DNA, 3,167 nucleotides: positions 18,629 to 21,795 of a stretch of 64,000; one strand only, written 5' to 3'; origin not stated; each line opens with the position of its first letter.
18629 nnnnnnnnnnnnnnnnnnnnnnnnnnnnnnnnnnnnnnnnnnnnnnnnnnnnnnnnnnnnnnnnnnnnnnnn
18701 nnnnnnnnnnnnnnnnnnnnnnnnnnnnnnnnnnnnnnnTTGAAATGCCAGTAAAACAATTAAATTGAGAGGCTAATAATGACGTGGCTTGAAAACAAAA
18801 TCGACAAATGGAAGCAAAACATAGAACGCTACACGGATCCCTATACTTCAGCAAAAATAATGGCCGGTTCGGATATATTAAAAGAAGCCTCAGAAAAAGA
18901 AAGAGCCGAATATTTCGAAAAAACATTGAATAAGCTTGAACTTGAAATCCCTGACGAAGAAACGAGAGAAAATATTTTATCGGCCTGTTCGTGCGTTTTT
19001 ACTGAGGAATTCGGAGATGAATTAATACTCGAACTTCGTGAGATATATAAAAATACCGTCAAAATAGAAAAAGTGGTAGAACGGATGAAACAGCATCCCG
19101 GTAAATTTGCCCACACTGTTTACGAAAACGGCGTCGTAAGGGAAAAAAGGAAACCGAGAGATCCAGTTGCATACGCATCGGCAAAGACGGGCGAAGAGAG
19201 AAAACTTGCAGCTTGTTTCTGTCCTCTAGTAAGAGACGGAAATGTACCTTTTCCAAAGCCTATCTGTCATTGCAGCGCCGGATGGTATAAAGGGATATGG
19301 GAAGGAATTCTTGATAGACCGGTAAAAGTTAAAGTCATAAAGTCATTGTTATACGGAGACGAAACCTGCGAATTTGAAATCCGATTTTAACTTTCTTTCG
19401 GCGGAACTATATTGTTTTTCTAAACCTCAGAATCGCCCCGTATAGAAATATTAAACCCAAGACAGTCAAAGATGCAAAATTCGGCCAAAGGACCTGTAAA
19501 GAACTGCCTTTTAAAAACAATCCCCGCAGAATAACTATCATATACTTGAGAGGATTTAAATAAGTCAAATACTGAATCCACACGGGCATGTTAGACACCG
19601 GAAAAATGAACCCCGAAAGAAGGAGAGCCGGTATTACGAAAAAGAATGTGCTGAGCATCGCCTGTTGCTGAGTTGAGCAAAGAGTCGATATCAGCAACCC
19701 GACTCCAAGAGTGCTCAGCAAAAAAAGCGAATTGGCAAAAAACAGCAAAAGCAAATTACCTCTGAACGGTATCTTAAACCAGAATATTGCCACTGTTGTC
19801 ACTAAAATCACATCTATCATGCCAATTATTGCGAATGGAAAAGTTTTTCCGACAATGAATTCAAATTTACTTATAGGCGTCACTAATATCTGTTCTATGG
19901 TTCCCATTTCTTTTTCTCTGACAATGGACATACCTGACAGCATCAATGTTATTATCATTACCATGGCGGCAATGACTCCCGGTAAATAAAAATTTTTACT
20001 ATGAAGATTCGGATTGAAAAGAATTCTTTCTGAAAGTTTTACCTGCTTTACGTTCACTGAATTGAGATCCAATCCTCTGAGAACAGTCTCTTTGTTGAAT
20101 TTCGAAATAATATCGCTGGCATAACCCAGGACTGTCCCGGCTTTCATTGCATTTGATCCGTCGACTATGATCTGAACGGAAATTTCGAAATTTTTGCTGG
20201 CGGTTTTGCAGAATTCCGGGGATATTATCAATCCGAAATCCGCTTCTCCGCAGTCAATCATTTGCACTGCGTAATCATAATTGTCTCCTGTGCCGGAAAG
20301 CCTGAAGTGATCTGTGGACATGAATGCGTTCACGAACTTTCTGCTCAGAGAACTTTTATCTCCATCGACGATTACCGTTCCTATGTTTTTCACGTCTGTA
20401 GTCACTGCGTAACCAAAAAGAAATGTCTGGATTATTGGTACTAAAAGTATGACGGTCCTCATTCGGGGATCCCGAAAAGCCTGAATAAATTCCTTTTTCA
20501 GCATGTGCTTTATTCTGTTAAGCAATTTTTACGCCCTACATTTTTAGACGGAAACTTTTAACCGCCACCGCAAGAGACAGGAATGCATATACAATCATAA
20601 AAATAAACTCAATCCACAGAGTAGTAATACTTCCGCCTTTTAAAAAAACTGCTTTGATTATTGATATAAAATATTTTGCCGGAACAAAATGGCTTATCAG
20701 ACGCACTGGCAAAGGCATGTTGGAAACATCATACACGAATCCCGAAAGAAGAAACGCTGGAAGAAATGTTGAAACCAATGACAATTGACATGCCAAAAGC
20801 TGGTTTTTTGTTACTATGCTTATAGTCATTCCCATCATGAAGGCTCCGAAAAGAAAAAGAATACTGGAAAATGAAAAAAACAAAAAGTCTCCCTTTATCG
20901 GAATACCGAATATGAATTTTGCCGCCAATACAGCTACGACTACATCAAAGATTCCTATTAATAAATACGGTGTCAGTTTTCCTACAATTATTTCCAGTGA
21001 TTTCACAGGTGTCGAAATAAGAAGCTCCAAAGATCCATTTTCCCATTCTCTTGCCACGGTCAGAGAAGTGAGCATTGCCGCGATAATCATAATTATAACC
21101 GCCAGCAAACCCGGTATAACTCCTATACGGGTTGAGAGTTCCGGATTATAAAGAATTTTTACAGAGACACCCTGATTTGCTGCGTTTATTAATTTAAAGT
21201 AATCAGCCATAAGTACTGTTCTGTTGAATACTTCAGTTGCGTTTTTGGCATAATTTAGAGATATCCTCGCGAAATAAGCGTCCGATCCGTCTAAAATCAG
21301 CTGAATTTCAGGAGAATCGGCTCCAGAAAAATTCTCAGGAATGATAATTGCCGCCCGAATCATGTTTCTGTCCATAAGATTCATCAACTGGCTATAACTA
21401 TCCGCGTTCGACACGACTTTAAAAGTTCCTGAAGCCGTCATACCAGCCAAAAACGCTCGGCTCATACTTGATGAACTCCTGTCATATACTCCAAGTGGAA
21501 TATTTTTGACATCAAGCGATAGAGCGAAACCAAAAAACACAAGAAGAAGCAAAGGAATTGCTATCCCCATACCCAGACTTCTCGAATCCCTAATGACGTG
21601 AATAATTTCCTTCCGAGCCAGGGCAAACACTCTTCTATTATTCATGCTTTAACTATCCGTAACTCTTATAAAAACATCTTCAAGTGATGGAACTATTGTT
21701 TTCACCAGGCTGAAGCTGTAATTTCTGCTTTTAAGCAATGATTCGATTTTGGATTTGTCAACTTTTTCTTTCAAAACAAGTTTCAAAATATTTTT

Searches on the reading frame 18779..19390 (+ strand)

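Call 26: search_protein_families(library=pfam, proteins=[window:18779-19390:+], max_evalue=0.001)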
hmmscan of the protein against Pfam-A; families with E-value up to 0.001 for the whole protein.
window:18779-19390:+ (203 aa): 2 families
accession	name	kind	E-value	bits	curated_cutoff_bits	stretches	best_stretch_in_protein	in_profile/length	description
PF19641.4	DUF6144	-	3.5e-09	37.3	28.8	1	142-201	115-174/181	Family of unknown function (DUF6144)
PF02830.23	V4R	-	2e-05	25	31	1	156-202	15-61/62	V4R domain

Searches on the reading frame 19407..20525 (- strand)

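Call 68: search_protein_families(library=pfam, proteins=[window:19407-20525:-], max_evalue=0.00001)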
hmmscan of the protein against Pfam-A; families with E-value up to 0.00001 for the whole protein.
window:19407-20525:- (372 aa): 3 families
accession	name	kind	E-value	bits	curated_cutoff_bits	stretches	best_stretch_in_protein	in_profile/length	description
PF12698.13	ABC2_membrane_3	-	1.8e-41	142.8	31.6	1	27-365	8-346/347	ABC-2 family transporter protein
PF01061.29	ABC2_membrane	-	2.1e-36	125.9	26.9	1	174-337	51-210/211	ABC-2 type transporter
PF12679.13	ABC2_membrane_2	-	1.1e-16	61.4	27.2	1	8-370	3-280/283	ABC-2 family transporter protein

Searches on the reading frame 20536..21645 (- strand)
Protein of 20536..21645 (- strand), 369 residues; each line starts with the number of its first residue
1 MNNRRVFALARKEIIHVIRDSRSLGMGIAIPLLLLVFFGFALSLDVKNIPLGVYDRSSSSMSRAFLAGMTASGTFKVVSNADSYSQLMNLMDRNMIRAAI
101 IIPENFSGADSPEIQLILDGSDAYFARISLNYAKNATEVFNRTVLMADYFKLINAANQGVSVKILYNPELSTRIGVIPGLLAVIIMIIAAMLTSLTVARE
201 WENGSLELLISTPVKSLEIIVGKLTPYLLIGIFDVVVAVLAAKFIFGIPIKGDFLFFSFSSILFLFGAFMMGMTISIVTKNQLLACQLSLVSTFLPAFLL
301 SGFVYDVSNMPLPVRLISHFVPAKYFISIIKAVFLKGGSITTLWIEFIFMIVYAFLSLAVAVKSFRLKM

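Call 68: search_protein_families(library=pfam, proteins=[window:20536-21645:-], max_evalue=0.00001)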
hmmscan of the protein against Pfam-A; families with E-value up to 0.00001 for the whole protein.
window:20536-21645:- (369 aa): 3 families
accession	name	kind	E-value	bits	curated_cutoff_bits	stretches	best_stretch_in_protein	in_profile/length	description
PF12698.13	ABC2_membrane_3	-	5.1e-41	141.4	31.6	1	26-362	6-346/347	ABC-2 family transporter protein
PF01061.29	ABC2_membrane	-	5.1e-22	78.9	26.9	1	129-334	18-210/211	ABC-2 type transporter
PF12679.13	ABC2_membrane_2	-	5.8e-17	62.3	27.2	1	8-366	2-279/283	ABC-2 family transporter protein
